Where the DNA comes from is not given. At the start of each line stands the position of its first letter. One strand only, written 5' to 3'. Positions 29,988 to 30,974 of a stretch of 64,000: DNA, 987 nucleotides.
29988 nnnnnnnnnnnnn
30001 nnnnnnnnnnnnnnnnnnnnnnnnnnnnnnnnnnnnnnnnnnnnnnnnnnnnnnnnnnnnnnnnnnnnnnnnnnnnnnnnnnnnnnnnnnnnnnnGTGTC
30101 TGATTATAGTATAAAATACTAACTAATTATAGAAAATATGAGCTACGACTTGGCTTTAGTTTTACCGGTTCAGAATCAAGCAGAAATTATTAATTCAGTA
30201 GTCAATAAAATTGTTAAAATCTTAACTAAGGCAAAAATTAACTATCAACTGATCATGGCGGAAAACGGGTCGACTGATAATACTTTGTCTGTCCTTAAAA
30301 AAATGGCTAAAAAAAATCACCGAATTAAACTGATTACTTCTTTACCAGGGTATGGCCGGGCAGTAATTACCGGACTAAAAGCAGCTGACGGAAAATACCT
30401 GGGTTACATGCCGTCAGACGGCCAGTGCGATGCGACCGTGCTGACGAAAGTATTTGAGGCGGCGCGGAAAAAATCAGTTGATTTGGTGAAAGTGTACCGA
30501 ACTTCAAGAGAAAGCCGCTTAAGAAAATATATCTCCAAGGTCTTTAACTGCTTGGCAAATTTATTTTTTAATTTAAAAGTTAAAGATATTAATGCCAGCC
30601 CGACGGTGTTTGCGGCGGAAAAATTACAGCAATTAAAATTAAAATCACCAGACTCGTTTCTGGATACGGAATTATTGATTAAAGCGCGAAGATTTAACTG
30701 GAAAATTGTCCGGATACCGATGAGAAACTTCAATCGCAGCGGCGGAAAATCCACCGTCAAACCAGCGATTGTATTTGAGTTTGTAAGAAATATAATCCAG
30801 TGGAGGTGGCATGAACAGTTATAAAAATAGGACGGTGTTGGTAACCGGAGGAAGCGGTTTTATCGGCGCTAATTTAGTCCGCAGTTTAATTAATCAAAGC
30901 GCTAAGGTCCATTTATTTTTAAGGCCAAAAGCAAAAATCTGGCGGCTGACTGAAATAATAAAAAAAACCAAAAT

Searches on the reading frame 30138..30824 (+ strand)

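Call 39: search_protein_families(library=pfam, proteins=[window:30138-30824:+], max_evalue=0.000001)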
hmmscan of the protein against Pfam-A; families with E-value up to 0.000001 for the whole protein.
window:30138-30824:+ (228 aa): 1 family
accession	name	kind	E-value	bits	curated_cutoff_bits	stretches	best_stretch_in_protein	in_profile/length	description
PF00535.33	Glycos_transf_2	-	4.9e-17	62.8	23.3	1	8-134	3-130/168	Glycosyl transferase family 2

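Call 40: search_protein_families(library=ncbifam, proteins=[window:30138-30824:+], max_evalue=1e-20)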
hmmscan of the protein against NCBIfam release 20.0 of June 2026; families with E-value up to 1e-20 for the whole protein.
window:30138-30824:+ (228 aa): 0 families
